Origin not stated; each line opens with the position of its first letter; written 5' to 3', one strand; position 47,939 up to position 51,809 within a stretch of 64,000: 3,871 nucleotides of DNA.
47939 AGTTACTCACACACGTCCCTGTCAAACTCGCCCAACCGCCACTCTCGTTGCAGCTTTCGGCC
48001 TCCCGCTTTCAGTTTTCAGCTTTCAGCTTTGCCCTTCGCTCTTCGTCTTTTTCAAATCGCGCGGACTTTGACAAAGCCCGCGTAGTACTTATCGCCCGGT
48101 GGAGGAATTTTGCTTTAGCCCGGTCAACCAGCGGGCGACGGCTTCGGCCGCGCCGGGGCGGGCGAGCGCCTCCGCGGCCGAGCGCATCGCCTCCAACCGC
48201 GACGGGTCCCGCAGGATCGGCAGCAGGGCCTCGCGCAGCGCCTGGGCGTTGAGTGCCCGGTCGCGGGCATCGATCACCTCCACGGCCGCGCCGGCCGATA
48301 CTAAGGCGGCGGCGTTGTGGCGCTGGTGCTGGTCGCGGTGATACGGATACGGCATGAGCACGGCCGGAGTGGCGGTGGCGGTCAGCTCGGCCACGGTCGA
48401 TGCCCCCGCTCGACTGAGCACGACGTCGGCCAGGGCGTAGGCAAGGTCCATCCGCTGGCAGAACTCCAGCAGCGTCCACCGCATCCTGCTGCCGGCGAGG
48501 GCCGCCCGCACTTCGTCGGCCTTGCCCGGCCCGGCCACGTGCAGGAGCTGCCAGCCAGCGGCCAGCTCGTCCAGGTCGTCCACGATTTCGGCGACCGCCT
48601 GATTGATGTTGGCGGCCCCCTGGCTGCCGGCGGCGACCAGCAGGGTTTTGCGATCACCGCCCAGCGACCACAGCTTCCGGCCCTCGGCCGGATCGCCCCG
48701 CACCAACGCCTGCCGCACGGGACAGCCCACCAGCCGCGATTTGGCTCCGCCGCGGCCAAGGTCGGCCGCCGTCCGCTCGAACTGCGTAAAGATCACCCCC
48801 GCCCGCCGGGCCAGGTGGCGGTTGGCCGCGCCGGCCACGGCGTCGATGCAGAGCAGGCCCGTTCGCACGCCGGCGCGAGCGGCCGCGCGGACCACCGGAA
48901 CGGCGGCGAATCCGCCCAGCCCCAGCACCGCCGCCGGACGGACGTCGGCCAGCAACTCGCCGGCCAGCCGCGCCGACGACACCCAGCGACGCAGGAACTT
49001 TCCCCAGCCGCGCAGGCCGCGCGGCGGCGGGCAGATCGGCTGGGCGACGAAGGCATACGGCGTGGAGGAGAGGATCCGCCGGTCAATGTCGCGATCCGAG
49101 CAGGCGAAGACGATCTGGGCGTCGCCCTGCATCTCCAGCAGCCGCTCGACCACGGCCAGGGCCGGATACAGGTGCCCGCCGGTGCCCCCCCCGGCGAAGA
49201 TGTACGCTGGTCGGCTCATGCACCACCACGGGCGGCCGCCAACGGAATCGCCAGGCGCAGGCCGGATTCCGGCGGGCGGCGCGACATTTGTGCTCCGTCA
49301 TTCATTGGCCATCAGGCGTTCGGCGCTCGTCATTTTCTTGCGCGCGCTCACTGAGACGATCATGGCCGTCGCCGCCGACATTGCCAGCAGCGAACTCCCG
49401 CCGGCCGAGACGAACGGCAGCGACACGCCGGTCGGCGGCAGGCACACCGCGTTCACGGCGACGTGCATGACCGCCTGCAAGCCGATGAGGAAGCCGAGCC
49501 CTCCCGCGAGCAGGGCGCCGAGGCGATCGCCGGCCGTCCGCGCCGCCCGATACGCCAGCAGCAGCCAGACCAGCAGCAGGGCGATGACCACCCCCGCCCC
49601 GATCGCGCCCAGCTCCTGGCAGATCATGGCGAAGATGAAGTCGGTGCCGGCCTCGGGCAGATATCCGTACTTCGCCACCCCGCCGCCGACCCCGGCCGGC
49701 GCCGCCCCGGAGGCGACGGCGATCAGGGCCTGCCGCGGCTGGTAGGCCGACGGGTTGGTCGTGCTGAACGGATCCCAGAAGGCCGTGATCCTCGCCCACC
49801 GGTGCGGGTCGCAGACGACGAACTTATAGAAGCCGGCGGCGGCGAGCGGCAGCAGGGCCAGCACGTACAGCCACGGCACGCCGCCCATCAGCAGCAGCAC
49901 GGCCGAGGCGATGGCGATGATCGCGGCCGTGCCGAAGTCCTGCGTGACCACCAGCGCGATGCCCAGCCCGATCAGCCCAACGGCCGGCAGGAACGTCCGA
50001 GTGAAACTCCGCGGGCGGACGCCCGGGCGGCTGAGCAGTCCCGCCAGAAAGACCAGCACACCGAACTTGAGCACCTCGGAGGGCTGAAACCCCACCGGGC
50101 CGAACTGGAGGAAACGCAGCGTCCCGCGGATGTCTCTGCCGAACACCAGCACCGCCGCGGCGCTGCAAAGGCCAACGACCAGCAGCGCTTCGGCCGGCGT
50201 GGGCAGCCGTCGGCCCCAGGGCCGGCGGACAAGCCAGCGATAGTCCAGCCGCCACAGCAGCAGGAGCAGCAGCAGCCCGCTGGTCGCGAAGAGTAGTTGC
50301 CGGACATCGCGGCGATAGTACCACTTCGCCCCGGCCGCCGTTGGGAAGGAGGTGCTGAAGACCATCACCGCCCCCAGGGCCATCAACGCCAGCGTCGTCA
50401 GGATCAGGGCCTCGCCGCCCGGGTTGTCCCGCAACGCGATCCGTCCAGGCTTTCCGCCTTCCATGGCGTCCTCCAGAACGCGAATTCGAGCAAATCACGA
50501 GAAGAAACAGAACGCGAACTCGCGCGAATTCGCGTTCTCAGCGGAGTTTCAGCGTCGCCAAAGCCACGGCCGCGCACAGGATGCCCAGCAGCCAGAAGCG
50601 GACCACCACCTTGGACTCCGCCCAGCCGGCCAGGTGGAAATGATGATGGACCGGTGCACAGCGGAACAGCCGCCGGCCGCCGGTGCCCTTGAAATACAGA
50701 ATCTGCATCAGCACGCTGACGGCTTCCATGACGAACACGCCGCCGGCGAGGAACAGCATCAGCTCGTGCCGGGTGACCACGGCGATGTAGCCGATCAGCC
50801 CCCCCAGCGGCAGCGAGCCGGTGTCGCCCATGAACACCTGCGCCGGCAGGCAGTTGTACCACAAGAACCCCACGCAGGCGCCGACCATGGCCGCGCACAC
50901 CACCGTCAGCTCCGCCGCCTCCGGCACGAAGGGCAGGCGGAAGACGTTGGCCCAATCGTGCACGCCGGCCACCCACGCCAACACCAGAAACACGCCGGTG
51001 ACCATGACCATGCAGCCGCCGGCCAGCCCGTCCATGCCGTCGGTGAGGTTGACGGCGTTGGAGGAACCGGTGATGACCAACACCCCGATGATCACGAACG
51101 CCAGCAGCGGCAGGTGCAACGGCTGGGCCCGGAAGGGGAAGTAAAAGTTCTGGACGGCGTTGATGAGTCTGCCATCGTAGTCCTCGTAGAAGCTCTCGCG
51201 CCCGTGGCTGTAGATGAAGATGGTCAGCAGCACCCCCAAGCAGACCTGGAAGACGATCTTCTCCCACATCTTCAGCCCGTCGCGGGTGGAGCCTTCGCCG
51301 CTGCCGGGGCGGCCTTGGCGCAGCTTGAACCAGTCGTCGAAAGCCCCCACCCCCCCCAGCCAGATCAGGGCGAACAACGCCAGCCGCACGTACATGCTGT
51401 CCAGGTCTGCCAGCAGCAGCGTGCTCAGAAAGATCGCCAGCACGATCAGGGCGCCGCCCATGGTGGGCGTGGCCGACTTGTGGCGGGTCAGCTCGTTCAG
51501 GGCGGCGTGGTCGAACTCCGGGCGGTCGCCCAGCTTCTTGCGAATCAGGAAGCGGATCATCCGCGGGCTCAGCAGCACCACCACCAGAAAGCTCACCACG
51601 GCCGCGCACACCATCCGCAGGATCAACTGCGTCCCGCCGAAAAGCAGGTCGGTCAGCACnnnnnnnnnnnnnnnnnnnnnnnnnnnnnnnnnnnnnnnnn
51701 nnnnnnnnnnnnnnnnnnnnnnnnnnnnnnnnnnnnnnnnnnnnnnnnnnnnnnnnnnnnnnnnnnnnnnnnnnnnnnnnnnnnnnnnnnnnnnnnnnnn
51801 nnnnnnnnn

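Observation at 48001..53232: Dispersed GCTGAAA-heptad repeat element forming a large hairpin, found in two intergenic gaps of the dcw operon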

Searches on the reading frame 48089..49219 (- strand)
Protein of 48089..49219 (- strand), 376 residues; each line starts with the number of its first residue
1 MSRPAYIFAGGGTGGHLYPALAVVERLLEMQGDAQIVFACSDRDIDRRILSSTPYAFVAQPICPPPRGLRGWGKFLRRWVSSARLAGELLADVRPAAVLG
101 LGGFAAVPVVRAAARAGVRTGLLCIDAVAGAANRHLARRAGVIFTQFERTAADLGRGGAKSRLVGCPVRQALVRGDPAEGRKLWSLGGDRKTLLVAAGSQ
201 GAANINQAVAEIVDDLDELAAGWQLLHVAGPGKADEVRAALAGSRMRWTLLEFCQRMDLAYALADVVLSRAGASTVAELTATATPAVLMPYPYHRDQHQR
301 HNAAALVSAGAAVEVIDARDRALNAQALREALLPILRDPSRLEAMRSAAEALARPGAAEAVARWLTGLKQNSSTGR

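Call 7: search_protein_families(library=ncbifam, proteins=[window:48089-49219:-])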
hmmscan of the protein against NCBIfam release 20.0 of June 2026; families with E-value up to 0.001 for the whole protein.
window:48089-49219:- (376 aa): 6 families
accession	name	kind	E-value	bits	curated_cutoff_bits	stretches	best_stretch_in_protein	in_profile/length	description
TIGR01133.1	murG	equivalog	5.2e-61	206.6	250.25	1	7-363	9-351/353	undecaprenyldiphospho-muramoylpentapeptide beta-N-acetylglucosaminyltransferase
NF009102.0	PRK12446.1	equivalog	2.9e-28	98.8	339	1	7-308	5-298/352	undecaprenyldiphospho-muramoylpentapeptide beta-N-acetylglucosaminyltransferase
NF010135.0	PRK13609.1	equivalog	6.5e-10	38.5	500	1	183-363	195-363/388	diglucosyl diacylglycerol synthase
TIGR01426.2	MGT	subfamily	4.1e-06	26.1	260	1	264-369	293-391/393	macrolide family glycosyltransferase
NF041548.1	PssE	equivalog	1.9e-05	24.6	120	1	248-318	43-113/146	PssE/Cps14G family polysaccharide biosynthesis glycosyltransferase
NF033129.1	macro_glyco_Mgt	subfamily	1.9e-05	23.9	700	1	251-360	282-383/393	macrolide-inactivating glycosyltransferase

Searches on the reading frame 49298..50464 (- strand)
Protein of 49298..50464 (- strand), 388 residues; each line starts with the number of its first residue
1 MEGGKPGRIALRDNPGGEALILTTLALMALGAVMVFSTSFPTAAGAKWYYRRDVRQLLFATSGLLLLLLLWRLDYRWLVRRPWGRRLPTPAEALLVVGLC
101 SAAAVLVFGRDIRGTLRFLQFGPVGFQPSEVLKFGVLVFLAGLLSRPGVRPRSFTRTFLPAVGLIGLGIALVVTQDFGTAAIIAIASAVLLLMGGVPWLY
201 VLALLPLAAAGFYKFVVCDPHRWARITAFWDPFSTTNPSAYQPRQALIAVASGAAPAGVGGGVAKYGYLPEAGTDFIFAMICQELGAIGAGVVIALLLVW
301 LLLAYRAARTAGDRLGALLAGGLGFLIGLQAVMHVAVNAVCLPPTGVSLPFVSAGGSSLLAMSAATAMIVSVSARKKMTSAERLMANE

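Call 7: search_protein_families(library=ncbifam, proteins=[window:49298-50464:-])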
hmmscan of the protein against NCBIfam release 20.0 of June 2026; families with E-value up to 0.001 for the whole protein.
window:49298-50464:- (388 aa): 6 families
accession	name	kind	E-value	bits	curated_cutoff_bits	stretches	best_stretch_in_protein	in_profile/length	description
TIGR02614.1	ftsW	equivalog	1.4e-78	264.5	337.5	1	20-374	4-355/357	putative lipid II flippase FtsW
TIGR02615.1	spoVE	exception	9.8e-63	212.7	448.8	1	20-373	4-353/354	stage V sporulation protein E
TIGR02210.1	rodA_shape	equivalog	2.1e-57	194.9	336.7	1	20-376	4-356/357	rod shape-determining protein RodA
NF008042.0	PRK10774.1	equivalog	7.8e-48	163.4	493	1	19-382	38-398/405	cell division protein FtsW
NF008060.0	PRK10794.1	equivalog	3.6e-34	118.3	590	1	91-381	75-368/370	peptidoglycan glycosyltransferase MrdB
NF037961.1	RodA_shape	subfamily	1.3e-24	87.4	150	2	239-376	272-411/415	rod shape-determining protein RodA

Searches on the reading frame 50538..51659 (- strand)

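Call 7: search_protein_families(library=ncbifam, proteins=[window:50538-51659:-])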
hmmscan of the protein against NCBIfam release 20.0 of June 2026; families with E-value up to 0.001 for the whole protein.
window:50538-51659:- (373 aa): 3 families
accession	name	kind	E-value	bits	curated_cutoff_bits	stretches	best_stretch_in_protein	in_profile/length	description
TIGR00445.1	mraY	equivalog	2e-88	296.9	192.05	1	28-373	2-321/321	phospho-N-acetylmuramoyl-pentapeptide-transferase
NF053644.1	MraY_archaea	equivalog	1.3e-27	97.1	450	2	183-367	178-340/340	pseudomurein biosynthesis MraY family phospho-N-acetylmuramoyl-pentapeptide-transferase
TIGR02380.1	ECA_wecA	exception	5.7e-07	29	326.05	1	180-296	124-229/346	UDP-N-acetylglucosamine--undecaprenyl-phosphate N-acetylglucosaminephosphotransferase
